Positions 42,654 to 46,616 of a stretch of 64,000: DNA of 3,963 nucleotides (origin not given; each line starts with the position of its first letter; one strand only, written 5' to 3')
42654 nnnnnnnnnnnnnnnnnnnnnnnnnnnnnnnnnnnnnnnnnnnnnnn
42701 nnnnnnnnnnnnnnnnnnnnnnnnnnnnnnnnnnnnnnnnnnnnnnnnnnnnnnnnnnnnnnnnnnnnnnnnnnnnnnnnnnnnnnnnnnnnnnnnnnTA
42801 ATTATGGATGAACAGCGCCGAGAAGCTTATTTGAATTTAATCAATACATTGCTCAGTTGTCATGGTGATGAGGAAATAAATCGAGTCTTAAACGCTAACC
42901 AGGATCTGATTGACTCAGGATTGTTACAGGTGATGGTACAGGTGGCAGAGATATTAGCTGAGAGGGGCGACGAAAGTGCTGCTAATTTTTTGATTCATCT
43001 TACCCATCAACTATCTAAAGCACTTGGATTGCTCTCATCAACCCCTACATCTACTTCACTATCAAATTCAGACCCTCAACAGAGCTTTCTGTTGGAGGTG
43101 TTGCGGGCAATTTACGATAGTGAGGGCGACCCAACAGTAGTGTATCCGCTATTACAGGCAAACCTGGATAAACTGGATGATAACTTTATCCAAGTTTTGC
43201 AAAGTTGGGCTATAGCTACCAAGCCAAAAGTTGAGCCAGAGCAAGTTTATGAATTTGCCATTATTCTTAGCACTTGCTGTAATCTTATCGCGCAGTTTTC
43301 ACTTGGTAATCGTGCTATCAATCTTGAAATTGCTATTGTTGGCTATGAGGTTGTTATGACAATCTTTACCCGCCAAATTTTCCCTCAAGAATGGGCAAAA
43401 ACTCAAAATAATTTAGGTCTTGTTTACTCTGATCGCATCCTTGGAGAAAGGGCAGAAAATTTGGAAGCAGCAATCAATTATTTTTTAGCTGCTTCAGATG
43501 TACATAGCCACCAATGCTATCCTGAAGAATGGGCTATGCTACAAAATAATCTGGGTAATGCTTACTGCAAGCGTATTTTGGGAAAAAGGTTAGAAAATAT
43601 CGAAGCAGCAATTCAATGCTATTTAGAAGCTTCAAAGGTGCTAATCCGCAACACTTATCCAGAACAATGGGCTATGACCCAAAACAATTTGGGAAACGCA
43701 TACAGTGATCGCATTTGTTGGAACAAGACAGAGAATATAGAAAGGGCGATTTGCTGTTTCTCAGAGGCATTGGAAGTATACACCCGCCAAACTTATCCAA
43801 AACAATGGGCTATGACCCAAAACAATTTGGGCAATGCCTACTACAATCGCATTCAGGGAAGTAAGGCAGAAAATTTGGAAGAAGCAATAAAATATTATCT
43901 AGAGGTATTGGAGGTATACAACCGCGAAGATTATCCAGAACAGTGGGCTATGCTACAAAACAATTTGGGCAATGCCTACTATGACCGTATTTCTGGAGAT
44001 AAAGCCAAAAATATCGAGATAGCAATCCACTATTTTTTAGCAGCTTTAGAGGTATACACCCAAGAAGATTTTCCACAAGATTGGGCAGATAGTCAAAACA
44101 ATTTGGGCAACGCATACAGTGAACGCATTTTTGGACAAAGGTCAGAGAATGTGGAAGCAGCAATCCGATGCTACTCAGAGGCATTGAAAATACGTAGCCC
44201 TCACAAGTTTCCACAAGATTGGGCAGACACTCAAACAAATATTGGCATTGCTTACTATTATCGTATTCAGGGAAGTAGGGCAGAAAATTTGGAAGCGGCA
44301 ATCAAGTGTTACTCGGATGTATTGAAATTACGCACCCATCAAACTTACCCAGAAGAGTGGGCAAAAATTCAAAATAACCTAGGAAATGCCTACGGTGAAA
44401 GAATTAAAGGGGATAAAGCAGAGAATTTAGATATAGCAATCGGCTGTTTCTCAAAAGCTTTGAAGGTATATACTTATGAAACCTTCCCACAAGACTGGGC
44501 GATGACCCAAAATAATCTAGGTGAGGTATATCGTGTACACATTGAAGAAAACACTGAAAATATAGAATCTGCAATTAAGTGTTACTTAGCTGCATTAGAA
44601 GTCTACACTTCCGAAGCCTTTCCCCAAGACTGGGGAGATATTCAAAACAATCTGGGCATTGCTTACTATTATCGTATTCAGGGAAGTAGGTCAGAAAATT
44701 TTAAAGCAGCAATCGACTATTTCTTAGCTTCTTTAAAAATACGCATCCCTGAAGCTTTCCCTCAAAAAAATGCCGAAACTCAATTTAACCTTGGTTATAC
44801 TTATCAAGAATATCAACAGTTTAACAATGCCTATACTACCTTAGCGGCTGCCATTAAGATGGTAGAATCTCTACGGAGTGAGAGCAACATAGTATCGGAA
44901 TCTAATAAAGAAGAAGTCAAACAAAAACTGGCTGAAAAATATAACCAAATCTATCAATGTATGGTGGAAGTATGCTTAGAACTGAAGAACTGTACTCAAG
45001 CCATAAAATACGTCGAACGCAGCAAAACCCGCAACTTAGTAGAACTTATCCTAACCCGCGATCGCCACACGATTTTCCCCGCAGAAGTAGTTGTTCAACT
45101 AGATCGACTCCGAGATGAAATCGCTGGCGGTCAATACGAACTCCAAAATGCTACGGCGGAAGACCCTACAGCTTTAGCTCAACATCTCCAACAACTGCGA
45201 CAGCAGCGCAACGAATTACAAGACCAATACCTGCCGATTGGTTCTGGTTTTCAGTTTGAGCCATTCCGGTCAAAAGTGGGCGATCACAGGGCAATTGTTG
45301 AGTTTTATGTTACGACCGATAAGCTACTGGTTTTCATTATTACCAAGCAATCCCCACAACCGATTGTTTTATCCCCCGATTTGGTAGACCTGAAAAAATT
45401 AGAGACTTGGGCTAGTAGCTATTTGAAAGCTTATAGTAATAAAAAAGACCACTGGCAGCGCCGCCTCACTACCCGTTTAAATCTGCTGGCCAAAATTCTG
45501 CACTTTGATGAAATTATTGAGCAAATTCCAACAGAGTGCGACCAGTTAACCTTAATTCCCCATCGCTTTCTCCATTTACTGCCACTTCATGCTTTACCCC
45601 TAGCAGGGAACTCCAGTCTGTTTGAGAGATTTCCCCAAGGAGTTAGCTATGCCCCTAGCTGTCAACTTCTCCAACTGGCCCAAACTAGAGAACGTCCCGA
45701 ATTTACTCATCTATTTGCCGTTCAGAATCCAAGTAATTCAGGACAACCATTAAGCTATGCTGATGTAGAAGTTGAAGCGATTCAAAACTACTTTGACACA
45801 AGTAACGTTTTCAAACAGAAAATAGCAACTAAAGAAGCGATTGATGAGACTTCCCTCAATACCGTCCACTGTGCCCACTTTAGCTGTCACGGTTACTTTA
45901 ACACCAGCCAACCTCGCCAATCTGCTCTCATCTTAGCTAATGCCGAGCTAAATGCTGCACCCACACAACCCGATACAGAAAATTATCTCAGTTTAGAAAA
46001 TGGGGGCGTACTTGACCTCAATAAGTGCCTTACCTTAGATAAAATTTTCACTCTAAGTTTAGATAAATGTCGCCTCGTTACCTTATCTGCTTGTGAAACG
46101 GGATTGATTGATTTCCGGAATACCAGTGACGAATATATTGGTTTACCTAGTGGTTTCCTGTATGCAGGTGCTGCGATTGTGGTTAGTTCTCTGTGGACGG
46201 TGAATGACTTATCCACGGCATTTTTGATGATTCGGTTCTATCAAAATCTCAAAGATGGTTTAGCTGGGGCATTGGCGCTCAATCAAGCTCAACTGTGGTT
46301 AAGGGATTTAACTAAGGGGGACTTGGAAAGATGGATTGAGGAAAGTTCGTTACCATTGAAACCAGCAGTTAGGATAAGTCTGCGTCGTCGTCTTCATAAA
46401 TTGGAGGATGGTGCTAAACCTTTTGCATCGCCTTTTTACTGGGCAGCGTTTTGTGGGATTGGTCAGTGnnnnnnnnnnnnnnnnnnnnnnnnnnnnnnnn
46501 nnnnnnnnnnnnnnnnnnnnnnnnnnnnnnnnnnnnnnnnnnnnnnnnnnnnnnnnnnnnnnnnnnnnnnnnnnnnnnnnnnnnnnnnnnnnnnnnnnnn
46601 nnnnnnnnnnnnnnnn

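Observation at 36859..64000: Translationally coupled battery of eight TPR-CHAT (caspase-like) protease genes next to a tyrosine recombinase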

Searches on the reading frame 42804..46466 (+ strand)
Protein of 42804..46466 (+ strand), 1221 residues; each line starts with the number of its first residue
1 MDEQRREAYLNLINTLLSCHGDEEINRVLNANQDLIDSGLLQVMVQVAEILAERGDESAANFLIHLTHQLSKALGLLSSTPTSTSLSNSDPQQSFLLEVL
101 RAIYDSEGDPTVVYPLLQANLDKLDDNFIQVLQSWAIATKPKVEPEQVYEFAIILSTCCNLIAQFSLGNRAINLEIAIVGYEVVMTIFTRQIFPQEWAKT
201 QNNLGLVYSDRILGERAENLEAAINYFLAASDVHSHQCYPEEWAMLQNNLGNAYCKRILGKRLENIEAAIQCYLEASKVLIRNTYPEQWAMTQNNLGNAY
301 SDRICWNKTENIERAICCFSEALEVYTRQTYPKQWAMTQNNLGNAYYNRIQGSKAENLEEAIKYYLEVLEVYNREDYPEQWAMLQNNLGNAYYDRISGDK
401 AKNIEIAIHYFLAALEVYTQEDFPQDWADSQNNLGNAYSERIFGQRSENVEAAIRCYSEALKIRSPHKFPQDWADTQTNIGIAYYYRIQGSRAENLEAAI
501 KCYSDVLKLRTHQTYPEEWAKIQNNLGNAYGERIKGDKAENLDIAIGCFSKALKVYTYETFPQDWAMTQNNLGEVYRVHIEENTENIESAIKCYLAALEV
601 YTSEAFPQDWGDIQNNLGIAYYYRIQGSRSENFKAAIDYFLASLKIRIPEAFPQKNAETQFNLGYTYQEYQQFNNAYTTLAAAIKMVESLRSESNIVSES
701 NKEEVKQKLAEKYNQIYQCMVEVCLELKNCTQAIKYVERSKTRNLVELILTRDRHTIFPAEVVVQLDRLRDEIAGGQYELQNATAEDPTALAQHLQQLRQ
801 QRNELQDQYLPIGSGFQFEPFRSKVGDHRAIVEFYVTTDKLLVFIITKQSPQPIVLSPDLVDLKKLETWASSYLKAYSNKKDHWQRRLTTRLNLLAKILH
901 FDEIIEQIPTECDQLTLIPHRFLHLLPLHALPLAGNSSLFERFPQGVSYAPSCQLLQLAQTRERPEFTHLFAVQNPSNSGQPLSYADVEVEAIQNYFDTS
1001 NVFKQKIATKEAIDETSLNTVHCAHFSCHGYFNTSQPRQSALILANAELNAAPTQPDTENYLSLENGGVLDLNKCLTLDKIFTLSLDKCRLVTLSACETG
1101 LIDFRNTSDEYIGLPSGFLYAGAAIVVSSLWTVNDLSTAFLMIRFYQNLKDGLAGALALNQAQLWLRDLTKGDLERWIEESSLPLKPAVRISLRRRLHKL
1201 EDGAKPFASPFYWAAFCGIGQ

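Call 5: search_protein_families(library=pfam, proteins=[window:42804-46466:+], max_evalue=0.01)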
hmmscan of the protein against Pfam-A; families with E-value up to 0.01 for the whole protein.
window:42804-46466:+ (1221 aa): 9 families
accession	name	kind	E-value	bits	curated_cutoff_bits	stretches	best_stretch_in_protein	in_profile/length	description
PF12770.12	CHAT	-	4.2e-52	177.8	24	1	895-1220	7-288/289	CHAT domain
PF13424.12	TPR_12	-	1e-19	70.9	30.1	0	355-394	16-57/77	Tetratricopeptide repeat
PF13374.12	TPR_10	-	1e-17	64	27.5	0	335-369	1-36/42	Tetratricopeptide repeat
PF14938.12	SNAP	-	6.7e-13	49.2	25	2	521-605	69-149/282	Soluble NSF attachment protein, SNAP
PF08238.18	Sel1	-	3.6e-09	37.3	30.7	0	339-366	4-29/36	Sel1 repeat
PF21747.2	YpoC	-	6.4e-08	33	27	0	331-377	7-53/111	YpoC-like protein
PF16546.10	SGTA_dimer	-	2.3e-05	24.5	26.8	0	533-576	21-65/67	Homodimerisation domain of SGTA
PF00515.34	TPR_1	-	0.00013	22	27.8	0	354-371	13-30/34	Tetratricopeptide repeat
PF13181.12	TPR_8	-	0.0025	18.3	25.7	0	579-600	9-30/34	Tetratricopeptide repeat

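Call 8: search_protein_families(library=padloc, proteins=[window:42804-46466:+], max_evalue=0.01)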
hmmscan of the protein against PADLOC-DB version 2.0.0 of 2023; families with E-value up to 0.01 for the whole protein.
window:42804-46466:+ (1221 aa): 1 family
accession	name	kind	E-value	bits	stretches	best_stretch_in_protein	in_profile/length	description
PDLC03831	BovA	-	0.002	14.8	1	1092-1162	547-612/720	-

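Call 11: search_protein_families(library=ncbifam, proteins=[window:42804-46466:+], max_evalue=0.001)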
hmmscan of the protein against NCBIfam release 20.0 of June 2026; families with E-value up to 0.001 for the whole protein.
window:42804-46466:+ (1221 aa): 1 family
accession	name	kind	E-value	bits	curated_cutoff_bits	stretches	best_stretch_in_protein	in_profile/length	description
NF041237.1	CAS_csx29_CRASP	exception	1.6e-14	53.7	300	2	806-1050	325-554/670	type III-E CRISPR-associated TPR-CHAT protein Csx29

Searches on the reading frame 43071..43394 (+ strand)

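Call 18: search_protein_families(library=pfam, proteins=[window:43071-43394:+], max_evalue=5)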
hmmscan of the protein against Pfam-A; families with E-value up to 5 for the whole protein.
seq(108 aa): 2 families
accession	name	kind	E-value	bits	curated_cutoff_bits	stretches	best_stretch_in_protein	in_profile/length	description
PF18486.7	PUB_1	-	0.091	13.1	31.2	1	1-30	23-52/64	PNGase/UBA- or UBX-containing domain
PF22035.1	Lpg0393_VPS9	-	0.16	12.5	27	1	23-73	44-94/149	Lpg0393 VPS9-like domain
